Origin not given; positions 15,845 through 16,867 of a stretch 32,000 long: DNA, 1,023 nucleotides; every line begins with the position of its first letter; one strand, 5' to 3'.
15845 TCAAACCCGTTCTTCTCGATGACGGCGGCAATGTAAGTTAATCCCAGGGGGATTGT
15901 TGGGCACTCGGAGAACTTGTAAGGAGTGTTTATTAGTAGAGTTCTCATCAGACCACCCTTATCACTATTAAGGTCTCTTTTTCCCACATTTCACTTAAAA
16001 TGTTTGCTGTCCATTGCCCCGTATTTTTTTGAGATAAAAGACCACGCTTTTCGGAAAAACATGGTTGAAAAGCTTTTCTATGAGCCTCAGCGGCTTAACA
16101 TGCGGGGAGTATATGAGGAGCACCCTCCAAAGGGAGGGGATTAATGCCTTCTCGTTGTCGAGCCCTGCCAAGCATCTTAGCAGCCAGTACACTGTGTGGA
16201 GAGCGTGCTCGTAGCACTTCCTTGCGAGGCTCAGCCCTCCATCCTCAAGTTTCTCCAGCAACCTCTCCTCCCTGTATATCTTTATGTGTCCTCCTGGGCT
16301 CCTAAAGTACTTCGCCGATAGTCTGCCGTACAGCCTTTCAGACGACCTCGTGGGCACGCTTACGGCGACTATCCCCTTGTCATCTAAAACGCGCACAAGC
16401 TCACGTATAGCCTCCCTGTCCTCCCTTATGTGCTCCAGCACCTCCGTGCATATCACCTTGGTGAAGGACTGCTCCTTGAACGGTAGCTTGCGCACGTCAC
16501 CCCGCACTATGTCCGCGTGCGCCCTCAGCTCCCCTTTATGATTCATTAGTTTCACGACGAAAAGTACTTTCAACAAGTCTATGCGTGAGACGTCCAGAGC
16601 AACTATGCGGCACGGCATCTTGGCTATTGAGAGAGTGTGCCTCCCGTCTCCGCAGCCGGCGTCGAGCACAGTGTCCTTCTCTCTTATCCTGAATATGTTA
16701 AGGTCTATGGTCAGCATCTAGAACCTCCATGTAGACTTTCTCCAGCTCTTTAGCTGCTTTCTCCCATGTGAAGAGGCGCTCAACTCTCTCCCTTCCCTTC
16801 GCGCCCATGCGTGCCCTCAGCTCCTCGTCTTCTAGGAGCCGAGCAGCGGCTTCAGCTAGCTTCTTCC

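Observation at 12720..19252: Six-gene GT4-GT4-methyltransferase-B12 radical SAM-methyltransferase-methyltransferase block: candidate unknown glyco/methyl-tailoring pathway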

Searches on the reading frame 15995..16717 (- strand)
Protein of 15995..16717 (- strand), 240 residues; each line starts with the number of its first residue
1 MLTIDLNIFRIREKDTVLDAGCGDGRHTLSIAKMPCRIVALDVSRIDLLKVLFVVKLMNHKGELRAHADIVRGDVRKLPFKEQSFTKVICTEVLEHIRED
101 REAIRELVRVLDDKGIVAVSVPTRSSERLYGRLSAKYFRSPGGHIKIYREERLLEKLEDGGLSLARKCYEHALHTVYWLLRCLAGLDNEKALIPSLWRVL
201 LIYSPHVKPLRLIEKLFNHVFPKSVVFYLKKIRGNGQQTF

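Call 3: search_protein_families(library=pfam, proteins=[window:15995-16717:-], max_evalue=0.01)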
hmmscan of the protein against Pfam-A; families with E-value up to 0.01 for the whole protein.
window:15995-16717:- (240 aa): 8 families
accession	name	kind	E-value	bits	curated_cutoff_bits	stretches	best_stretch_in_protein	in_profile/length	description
PF08241.18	Methyltransf_11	-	1.3e-17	64.7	21.2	1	18-118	1-94/95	Methyltransferase domain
PF13489.12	Methyltransf_23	-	1.7e-15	57.6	27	1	10-164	19-161/164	Methyltransferase domain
PF13649.12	Methyltransf_25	-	2.4e-15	57.4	27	1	17-115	1-97/97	Methyltransferase domain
PF13847.12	Methyltransf_31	-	3.9e-12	46.5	27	1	12-123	2-113/145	Methyltransferase domain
PF08242.18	Methyltransf_12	-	1.7e-09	38.7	30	1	18-116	1-97/98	Methyltransferase domain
PF01209.24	Ubie_methyltran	-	0.00016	21.5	20.1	1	12-119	46-151/233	ubiE/COQ5 methyltransferase family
PF05401.17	NodS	-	0.0017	18.7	24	1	13-117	43-142/201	Nodulation protein S (NodS)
PF07021.18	MetW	-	0.0047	17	21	0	11-118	11-108/193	Methionine biosynthesis protein MetW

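Call 8: search_protein_families(library=ncbifam, proteins=[window:15995-16717:-], max_evalue=0.001)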
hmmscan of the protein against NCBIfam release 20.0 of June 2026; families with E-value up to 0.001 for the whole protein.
window:15995-16717:- (240 aa): 32 families (the best 25 are shown)
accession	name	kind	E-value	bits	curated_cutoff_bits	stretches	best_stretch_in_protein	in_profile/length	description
NF045667.1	MTase_DVU1556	equivalog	4.4e-12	45.9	155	1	7-120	16-120/213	DVU_1556 family methyltransferase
TIGR01934.1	MenG_MenH_UbiE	subfamily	1.4e-10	40.9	158.35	1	11-138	37-160/223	ubiquinone/menaquinone biosynthesis methyltransferase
TIGR01983.1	UbiG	equivalog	2e-10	40.3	102.95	1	14-121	50-153/228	bifunctional 2-polyprenyl-6-hydroxyphenol methylase/3-demethylubiquinol 3-O-methyltransferase UbiG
TIGR02072.1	BioC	equivalog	1.8e-09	37.7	184.95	1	13-122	34-135/244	malonyl-ACP O-methyltransferase BioC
NF007610.0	PRK10258.1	equivalog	1.9e-09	37.2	342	1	10-121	39-140/251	malonyl-ACP O-methyltransferase BioC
NF041536.1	ArsM_DUF2284_UU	exception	2.6e-09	35.9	575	1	9-165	72-225/459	arsenite methyltransferase/DUF2284 domain selenoprotein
NF043040.1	corrin_prot_MT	hypoth_equivalog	3.8e-09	36.3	180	1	12-135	39-162/216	corrinoid protein-associated methyltransferase CpaM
NF001241.0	PRK00216.1-2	equivalog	7.2e-09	35.6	327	1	9-138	47-166/231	demethylmenaquinone methyltransferase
NF041820.1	daptide_MTase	equivalog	1.3e-08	34.6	175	1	13-126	36-149/243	daptide-type RiPP biosynthesis methyltransferase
NF041255.1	mycofact_MftM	equivalog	3.7e-08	33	200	1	15-125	141-247/289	mycofactocin oligosaccharide methyltransferase MftM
NF001244.0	PRK00216.1-5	equivalog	4.6e-08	32.6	216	1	12-138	47-172/236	bifunctional demethylmenaquinone methyltransferase/2-methoxy-6-polyprenyl-1,4-benzoquinol methylase UbiE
NF045649.1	2X_seleno_MduS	exception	1.6e-07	30.7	380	1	6-123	34-151/338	methyltransferase domain-containing selenoprotein MduS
NF041537.1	ArsM_AhpD_UU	exception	1.6e-07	30.4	510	1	10-145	73-208/345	arsenite methyltransferase/AhpD domain selenoprotein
TIGR04074.1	bacter_Hen1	equivalog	1.7e-07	30.1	340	1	13-141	282-413/462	3' terminal RNA ribose 2'-O-methyltransferase Hen1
NF047649.1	MTase_UXPK_star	exception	4.4e-07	29.2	460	1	10-117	74-179/283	methyltransferase/UXPK-star double selenoprotein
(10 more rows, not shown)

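Call 24: search_solved_structures(query=window:15995-16717:-, max_evalue=0.000001, show_alignments=1)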
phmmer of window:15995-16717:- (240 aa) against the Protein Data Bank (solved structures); distinct sequences matched with E-value up to 0.000001: 6.
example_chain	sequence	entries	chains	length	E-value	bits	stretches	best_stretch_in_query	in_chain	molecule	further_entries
3l8d_A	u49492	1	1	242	8e-10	42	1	11-136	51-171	Methyltransferase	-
2p8j_A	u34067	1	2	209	2.3e-08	37.3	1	15-129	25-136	S-adenosylmethionine-dependent methyltransferase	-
6uv6_A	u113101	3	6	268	6.1e-08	35.9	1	15-165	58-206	D-glucose O-methyltransferase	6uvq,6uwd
3bus_A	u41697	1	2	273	2e-07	34.2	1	8-120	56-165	Methyltransferase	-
3mgg_A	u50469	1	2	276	3.4e-07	33.4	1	16-119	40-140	Methyltransferase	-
4pne_A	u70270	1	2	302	9.7e-07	31.9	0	17-164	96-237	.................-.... protein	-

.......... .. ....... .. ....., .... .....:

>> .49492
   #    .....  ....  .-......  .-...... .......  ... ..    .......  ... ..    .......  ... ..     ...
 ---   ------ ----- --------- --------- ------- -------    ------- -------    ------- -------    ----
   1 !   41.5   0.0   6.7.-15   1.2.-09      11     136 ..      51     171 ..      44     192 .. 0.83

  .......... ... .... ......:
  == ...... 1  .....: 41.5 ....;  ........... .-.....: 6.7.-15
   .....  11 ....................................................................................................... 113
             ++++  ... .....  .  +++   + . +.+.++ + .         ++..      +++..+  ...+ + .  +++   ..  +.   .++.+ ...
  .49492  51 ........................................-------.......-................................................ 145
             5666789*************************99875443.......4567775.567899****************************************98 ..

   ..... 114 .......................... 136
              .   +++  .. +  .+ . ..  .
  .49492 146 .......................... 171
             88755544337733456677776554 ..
